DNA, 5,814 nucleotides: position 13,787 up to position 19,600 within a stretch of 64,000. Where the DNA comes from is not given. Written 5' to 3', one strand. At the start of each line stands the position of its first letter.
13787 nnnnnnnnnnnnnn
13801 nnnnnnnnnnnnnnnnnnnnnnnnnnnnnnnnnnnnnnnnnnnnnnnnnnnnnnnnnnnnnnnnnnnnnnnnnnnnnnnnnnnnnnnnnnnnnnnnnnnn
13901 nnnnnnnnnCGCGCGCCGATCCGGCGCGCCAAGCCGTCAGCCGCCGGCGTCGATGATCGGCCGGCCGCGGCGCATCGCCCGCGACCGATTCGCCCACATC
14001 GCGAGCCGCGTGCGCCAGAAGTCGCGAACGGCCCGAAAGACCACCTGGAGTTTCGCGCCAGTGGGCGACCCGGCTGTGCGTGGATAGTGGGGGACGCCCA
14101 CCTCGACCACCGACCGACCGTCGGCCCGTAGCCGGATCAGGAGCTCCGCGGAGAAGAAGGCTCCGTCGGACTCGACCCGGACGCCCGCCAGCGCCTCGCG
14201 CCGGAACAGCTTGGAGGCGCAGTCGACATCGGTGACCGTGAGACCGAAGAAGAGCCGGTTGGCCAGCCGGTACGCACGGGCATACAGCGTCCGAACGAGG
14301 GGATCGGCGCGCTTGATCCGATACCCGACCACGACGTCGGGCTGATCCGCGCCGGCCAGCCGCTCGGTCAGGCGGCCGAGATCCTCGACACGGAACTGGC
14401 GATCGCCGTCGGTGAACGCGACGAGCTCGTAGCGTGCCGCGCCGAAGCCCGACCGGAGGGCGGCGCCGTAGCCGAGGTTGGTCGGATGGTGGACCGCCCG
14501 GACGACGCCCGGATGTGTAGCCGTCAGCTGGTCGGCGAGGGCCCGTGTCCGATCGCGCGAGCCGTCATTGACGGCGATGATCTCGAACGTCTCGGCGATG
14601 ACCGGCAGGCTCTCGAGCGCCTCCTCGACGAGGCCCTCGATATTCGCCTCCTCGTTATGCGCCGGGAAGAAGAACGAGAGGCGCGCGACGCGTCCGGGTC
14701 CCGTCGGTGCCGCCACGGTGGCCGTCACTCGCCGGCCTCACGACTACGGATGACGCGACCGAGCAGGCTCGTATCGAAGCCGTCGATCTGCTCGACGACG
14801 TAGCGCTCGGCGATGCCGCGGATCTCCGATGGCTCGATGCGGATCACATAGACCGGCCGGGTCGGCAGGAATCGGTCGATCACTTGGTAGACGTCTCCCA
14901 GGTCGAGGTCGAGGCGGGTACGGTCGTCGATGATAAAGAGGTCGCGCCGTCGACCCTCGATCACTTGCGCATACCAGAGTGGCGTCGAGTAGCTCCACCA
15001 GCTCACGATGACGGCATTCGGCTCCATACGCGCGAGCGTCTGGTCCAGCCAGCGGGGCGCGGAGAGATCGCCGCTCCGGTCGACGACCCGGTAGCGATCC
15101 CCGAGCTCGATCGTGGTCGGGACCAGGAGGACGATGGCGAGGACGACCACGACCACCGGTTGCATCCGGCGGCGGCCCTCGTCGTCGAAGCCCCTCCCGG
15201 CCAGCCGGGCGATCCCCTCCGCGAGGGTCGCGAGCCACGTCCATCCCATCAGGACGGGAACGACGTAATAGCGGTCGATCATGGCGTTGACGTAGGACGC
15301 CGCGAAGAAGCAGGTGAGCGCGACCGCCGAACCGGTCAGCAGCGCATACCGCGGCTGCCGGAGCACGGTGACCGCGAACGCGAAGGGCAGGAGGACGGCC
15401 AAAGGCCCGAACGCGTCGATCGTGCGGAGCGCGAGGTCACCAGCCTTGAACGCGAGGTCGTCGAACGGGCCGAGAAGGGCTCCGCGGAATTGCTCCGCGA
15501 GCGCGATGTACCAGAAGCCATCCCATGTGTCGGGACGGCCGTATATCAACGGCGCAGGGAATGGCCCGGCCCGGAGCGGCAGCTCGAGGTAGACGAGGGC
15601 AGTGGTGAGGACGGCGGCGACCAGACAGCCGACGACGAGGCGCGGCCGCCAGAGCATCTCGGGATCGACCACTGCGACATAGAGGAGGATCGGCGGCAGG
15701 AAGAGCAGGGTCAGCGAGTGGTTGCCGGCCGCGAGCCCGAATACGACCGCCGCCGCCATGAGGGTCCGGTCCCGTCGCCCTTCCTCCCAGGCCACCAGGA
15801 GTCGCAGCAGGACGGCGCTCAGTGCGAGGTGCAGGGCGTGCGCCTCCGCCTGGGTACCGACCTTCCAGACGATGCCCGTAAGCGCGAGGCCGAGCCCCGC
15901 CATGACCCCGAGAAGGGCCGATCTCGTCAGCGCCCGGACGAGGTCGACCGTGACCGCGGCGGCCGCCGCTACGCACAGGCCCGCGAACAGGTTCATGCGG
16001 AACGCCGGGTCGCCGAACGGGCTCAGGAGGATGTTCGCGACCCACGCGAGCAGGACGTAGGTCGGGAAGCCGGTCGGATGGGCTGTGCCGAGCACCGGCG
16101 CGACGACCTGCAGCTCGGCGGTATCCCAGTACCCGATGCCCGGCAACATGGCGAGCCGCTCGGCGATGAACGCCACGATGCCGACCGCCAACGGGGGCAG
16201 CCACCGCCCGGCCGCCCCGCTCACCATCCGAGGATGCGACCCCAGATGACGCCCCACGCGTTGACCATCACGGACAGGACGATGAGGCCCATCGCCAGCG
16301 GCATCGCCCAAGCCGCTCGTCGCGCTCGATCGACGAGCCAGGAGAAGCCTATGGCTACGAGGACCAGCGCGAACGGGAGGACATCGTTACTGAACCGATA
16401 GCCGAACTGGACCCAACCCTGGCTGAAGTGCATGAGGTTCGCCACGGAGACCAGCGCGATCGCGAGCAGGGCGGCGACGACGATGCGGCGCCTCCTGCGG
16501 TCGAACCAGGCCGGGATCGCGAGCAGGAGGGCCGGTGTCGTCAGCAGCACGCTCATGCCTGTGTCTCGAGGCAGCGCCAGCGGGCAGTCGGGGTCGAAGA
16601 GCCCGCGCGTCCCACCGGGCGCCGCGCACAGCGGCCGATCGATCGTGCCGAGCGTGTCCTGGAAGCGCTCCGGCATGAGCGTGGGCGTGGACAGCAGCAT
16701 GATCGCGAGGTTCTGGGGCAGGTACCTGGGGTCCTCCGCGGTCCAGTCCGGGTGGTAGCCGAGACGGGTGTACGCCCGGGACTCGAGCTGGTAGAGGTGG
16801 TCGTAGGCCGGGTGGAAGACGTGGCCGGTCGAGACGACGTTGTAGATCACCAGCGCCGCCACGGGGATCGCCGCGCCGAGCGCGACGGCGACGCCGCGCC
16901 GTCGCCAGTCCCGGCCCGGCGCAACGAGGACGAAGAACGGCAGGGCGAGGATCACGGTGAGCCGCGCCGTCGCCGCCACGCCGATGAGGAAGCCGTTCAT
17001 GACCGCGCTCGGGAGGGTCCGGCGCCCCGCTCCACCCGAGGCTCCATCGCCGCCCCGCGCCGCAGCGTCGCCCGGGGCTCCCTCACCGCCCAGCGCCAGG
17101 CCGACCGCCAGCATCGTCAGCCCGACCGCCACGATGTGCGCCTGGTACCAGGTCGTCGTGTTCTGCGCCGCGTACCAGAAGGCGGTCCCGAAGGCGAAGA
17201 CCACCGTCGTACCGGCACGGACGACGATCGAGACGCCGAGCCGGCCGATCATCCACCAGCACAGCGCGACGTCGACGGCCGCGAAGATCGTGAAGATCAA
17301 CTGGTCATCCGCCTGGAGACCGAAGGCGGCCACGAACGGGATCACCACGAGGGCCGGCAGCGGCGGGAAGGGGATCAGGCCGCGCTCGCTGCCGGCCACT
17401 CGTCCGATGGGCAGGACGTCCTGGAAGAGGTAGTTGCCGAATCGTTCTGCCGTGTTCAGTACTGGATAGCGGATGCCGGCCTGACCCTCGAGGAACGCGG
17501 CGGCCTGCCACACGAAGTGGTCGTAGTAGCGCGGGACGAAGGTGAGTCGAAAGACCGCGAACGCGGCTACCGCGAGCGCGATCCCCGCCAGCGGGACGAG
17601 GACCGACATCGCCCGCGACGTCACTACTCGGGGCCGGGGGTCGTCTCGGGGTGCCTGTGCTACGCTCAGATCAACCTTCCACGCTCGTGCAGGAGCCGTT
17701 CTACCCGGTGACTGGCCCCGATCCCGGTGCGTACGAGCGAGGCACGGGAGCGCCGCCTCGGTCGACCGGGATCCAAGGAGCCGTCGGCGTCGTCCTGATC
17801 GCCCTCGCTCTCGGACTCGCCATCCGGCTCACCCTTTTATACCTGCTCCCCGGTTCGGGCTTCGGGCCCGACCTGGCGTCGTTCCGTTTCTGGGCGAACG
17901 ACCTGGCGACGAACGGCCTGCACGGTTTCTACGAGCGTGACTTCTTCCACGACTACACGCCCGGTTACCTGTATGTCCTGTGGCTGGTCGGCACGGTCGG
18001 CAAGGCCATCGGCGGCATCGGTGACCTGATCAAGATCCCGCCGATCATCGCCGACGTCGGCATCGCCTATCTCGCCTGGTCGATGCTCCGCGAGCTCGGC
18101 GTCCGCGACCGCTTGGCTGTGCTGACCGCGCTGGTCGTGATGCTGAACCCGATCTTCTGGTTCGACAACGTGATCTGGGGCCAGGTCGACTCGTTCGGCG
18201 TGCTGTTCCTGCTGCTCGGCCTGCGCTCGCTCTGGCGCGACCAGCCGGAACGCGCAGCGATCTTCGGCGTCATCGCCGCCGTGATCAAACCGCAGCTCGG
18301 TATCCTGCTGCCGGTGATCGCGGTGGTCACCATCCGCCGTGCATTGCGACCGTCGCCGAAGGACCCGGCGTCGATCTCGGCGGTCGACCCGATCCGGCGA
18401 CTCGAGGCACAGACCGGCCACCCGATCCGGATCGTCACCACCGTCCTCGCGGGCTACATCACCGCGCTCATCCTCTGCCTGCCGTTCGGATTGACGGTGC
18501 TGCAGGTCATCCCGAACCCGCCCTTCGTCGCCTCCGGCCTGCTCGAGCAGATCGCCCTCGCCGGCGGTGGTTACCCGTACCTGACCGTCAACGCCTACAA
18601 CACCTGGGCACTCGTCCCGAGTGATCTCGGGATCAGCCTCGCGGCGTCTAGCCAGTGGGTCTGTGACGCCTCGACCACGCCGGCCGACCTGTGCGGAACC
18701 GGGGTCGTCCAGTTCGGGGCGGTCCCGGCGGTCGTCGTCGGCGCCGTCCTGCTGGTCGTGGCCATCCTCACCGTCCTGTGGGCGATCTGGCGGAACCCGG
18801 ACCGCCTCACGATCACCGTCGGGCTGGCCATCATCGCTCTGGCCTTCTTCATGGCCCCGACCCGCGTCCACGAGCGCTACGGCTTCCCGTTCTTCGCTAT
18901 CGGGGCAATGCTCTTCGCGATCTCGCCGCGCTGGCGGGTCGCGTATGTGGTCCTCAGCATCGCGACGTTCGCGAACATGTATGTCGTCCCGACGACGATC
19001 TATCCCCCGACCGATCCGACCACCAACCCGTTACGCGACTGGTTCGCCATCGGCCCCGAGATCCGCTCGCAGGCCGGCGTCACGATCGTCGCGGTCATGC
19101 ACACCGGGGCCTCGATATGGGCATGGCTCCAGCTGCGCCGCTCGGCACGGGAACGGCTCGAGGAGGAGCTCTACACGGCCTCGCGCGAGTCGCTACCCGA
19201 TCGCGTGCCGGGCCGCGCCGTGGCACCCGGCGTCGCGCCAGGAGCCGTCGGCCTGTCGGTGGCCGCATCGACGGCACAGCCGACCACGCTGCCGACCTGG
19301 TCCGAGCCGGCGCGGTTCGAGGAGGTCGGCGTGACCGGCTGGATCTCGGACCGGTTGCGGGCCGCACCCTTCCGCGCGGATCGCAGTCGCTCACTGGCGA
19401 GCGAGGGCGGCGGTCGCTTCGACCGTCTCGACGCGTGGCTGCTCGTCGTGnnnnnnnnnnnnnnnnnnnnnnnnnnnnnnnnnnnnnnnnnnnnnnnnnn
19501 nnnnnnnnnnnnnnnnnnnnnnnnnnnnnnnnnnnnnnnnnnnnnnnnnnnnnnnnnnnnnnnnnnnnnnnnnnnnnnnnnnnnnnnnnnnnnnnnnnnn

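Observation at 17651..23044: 1797-aa single polypeptide fusing a PimE/GT87-like and a PMT-like glycosyltransferase with a large inserted periplasmic domain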

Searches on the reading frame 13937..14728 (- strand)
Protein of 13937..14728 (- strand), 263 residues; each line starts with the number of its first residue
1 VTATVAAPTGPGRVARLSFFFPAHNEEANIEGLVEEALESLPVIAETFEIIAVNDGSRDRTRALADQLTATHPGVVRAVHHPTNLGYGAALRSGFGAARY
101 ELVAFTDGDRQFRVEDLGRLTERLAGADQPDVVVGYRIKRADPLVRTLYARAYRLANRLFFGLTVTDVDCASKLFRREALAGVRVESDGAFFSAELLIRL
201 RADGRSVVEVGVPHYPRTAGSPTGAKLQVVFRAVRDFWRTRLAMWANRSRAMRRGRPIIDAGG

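Call 12: search_protein_families(library=pfam, proteins=[window:13937-14728:-], max_evalue=0.01)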
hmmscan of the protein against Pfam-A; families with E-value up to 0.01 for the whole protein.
window:13937-14728:- (263 aa): 2 families
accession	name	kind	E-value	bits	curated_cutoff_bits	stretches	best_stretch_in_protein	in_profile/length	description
PF00535.33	Glycos_transf_2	-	3.2e-25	89.5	23.3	1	18-180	1-164/168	Glycosyl transferase family 2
PF13641.12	Glyco_tranf_2_3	-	5.4e-06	27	27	1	17-174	3-153/230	Glycosyltransferase like family 2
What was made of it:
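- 13937..14728 (-): GT2 glycosyltransferase. Candidate polyprenyl-phosphate-sugar synthase that makes the lipid-linked donor. Pfam Glycos_transf_2 (call 12).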

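Call 67: search_protein_families(library=ncbifam, proteins=[window:13937-14728:-], max_evalue=0.001)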
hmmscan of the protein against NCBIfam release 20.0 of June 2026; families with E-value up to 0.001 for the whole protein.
window:13937-14728:- (263 aa): 13 families
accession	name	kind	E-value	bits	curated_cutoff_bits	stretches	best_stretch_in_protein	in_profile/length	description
NF058614.1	PPMAGASynPpgS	equivalog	3.9e-16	59.2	370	1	21-209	6-191/226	polyprenyl-phospho-N-acetylgalactosaminyl synthase PpgS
NF007986.1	PRK10714.1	equivalog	2.2e-14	53.2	529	1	14-220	5-206/316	undecaprenyl-phosphate 4-deoxy-4-formamido-L-arabinose transferase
TIGR03937.1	PgaC_IcaA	equivalog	2.4e-14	53.1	422.3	1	14-112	44-138/407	poly-beta-1,6-N-acetyl-D-glucosamine synthase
NF047588.1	GlcsyltransPgfSStrep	equivalog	9.9e-14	51.2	500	1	16-183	2-167/308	glycosyltransferase PgfS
TIGR03965.1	mycofact_glyco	equivalog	1.2e-12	47.5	280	1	14-133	73-185/467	mycofactocin biosynthesis glycosyltransferase MftF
NF041391.1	DPhHxTase_Halo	equivalog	5.2e-12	45.2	375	1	24-217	4-186/213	dolichyl-phosphate hexose transferase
TIGR04182.1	glyco_TIGR04182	equivalog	9.9e-10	38.3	325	1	19-223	4-199/293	S-layer glycoprotein N-glycosyltransferase AglJ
NF041875.1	EPS_EpsD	equivalog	1.3e-09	37.9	370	1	22-136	6-115/325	exopolysaccharide biosynthesis glycosyltransferase EpsD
NF007482.0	PRK10073.1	equivalog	1.8e-08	33.8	423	1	16-132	7-117/334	glycosyltransferase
NF010496.0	PRK13915.1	equivalog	8.6e-08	31.6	262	1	15-109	31-126/307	glucosyl-3-phosphoglycerate synthase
TIGR04283.1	glyco_like_mftF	equivalog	2.1e-06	27.5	182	1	18-148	2-121/221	TIGR04283 family arsenosugar biosynthesis glycosyltransferase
NF047683.1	TeichurnBiosyTuaG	equivalog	6.4e-06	26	400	1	18-123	9-110/252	teichuronic acid biosynthesis protein TuaG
NF053739.1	GlytfEpsEBac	equivalog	0.00052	19.1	450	1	29-111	11-94/265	glycosyltransferase EpsE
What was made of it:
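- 13937..14728 (-): Best NCBIfam hits are PpgS, ArnC, PgfS and Dol-P-hexose transferase, all below cut-offs (call 67).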

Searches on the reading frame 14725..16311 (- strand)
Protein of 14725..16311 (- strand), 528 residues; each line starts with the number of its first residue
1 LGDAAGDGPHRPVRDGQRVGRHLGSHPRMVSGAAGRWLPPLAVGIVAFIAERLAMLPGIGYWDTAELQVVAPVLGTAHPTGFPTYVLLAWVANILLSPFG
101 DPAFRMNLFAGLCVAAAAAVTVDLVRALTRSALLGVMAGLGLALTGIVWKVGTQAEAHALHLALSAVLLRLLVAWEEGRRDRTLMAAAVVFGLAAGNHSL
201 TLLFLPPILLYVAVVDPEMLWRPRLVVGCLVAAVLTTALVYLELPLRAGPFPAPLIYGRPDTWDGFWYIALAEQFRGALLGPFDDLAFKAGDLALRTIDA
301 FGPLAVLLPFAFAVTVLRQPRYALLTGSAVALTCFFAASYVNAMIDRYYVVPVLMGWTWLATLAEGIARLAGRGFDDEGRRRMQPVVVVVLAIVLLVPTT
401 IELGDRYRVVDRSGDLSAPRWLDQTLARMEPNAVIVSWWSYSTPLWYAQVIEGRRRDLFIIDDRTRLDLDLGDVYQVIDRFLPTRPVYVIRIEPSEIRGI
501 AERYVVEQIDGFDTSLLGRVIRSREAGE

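Call 12: search_protein_families(library=pfam, proteins=[window:14725-16311:-], max_evalue=0.01)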
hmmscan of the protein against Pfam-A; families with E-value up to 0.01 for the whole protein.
window:14725-16311:- (528 aa): 2 families
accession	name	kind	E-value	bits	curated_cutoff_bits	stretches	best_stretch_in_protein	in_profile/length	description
PF11028.14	TMEM260-like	-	6.8e-20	72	24.2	1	63-214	1-172/179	Protein O-mannosyl-transferase TMEM260-like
PF13231.12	PMT_2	-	9.1e-07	29.7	26.1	1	87-236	5-154/160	Dolichyl-phosphate-mannose-protein mannosyltransferase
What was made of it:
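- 14725..16311 (-): TMEM260-like GT-C protein (528 aa). Pfam TMEM260-like E 7e-20 (call 12).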

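Call 67: search_protein_families(library=ncbifam, proteins=[window:14725-16311:-], max_evalue=0.001)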
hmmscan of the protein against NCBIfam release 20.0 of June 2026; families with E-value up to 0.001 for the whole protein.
window:14725-16311:- (528 aa): 0 families

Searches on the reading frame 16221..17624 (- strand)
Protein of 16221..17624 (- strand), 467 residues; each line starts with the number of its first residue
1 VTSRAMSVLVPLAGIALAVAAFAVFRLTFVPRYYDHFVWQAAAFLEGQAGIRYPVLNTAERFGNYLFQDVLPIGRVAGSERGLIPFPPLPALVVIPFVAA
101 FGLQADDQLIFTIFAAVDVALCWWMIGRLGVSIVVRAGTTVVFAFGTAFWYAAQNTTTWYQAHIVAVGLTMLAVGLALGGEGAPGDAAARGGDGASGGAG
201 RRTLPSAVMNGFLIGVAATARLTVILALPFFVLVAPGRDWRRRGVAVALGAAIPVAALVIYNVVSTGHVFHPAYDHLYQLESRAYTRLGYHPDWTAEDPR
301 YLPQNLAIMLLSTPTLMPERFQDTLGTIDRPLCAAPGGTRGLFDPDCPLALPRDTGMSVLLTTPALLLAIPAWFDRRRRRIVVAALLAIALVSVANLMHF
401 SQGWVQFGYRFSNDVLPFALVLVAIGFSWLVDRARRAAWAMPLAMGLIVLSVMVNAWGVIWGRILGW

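Call 12: search_protein_families(library=pfam, proteins=[window:16221-17624:-], max_evalue=0.01)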
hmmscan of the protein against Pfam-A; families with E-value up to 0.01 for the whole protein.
window:16221-17624:- (467 aa): 1 family
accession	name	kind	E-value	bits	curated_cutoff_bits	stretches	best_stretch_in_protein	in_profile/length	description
PF09594.16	GT87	-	1e-05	25.9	25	1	87-262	4-148/237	Glycosyltransferase family 87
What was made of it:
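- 16221..17624 (-): Separate GT87-like GT-C protein (467 aa), transcribed divergently from the fusion gene. Pfam GT87 25.9 bits against a cut-off of 25 (call 12).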

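Call 67: search_protein_families(library=ncbifam, proteins=[window:16221-17624:-], max_evalue=0.001)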
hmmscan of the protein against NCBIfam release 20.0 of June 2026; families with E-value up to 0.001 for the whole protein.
window:16221-17624:- (467 aa): 1 family
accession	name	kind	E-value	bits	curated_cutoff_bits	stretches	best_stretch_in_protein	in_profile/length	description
NF047440.1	LA3751_2_3_fam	subfamily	5.2e-07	28.8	200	1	38-270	33-248/460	LA_3751/LA_3752 family putative glycosyltransferase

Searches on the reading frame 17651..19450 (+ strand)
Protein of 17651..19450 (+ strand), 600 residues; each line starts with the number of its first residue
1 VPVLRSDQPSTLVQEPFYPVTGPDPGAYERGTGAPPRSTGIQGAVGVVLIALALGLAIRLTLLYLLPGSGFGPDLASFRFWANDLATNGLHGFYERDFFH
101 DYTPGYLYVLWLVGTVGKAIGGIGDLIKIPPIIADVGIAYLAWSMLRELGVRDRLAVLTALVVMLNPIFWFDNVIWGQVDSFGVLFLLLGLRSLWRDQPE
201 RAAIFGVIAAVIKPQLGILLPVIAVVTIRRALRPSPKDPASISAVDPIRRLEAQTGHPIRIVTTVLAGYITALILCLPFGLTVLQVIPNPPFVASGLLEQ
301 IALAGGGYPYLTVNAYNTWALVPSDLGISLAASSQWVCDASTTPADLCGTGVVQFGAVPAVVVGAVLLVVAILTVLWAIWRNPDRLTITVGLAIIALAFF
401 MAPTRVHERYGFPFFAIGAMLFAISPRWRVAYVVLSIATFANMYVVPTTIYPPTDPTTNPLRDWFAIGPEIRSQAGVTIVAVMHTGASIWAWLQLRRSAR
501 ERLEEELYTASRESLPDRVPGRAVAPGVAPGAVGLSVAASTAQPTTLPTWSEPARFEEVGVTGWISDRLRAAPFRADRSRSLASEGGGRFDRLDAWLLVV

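Call 6: search_protein_families(library=pfam, proteins=[window:17651-19450:+], max_evalue=10)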
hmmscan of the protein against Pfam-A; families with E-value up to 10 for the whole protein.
window:17651-19450:+ (600 aa): 3 families
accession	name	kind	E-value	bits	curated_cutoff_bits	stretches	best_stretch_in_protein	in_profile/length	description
PF09594.16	GT87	-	8.8e-06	26.1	25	1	136-223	32-122/237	Glycosyltransferase family 87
PF03155.21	Alg6_Alg8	-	0.0032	17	25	1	361-440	299-379/482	ALG6, ALG8 glycosyltransferase family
PF00335.26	Tetraspanin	-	0.43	10.6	32.1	1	353-401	43-91/225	Tetraspanin family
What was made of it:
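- On GT87 / PimE: The hit appears only when aa 1–600 are scanned alone and covers profile positions 32–122 of 237 (call 6).
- On GT57 / ALG6-ALG8: 17 bits against 25, aa 361–440 only (call 6).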

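Call 37: predict_structure(alignment_id=A1)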
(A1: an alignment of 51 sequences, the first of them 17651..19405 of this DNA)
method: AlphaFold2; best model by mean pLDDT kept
length: 585 residues; sequences in the alignment: 51
mean_pLDDT: 80.1   pTM: 0.79
mean pLDDT of the five models: 80.1, 75.0, 73.4, 72.5, 72.4
residues with pLDDT >= 90: 274; 70-90: 169; 50-70: 60; < 50: 82
segments of 3 or more residues with pLDDT < 50: 5-39, 523-526, 528-550, 571-585
pLDDT, mean of each block of 10 residues (from residue 1): 44 38 41 45 79 92 82 82 94 80 90 96 90 95 95 94 93 85 96 95 97 92 96 73 55 73 96 94 90 88 65 71 88 81 73 86 90 97 96 92 65 93 98 95 87 80 88 93 94 96 96 67 49 43 40 70 74 42 35
secondary structure, 60 per line:
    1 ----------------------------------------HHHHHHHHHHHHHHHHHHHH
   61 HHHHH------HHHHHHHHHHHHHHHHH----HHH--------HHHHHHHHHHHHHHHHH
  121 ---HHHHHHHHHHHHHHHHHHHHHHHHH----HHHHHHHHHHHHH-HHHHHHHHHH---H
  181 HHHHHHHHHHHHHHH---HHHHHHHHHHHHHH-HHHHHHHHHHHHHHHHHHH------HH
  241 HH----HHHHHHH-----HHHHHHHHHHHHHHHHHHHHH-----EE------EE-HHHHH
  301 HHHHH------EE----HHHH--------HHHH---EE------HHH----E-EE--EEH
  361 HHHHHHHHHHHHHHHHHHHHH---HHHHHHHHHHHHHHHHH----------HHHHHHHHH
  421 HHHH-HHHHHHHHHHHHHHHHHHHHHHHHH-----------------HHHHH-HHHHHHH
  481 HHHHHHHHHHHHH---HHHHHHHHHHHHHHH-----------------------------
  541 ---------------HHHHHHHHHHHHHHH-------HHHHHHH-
elements in order: H41-65 H72-88 H104-120 H124-148 H153-165 H167-176 H180-195 H199-212 H214-232 H239-242 H247-253 H259-279 H296-305 H318-321 H330-333 H360-381 H385-401 H412-424 H426-450 H468-472 H474-493 H497-511 H556-570 H578-584
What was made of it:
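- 19184..19423 (+): Arg-rich linker, poorly conserved in its first half (aa ~512–591) and predicted disordered. Inferred to be cytoplasmic. pLDDT below 50 over aa 523–550 (call 37).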

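Call 46: search_solved_structures(query=A1, max_evalue=10, show_alignments=0)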
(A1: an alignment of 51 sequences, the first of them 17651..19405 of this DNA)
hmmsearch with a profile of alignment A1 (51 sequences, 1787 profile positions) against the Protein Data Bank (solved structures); distinct sequences matched with E-value up to 10: 11.
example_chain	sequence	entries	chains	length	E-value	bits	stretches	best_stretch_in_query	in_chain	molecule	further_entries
4ovd_A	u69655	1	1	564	4.1e-05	24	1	768-905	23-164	Peptidoglycan glycosyltransferase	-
9e61_A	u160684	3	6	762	0.0001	22.7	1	1390-1460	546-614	Dolichyl-phosphate-mannose--protein mannosyltransferase 4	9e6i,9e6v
9i5k_A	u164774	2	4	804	0.00046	20.6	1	1390-1457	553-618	Dolichyl-phosphate-mannose--protein mannosyltransferase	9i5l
6nd4_H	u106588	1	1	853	0.011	16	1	721-865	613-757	Utp17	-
6ke6_AG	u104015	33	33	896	0.012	15.8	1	721-865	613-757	NET1-associated nuclear protein 1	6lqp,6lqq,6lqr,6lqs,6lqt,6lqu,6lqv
7suk_LH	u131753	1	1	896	0.012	15.8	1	721-865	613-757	NET1-associated nuclear protein 1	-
5wlc_LH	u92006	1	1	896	0.012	15.8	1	721-865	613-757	Utp17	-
5cyk_B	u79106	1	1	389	0.27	11.4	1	692-747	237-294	Ribosome biogenesis protein ERB1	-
5cxb_B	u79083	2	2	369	0.28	11.3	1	692-747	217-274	Ribosome biogenesis protein ERB1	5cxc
5em2_A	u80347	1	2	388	0.33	11.1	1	692-747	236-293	Ribosome biogenesis protein ERB1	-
8i9p_CC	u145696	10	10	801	1.9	8.6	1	692-747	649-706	Ribosome biogenesis protein ERB1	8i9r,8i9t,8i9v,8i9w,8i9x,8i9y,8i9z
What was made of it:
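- On GT57 / ALG6-ALG8: No PDB sequence hit to ALG6, even with a family profile (call 46).
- Tried and rejected: Family profile against PDB sequences (call 46).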
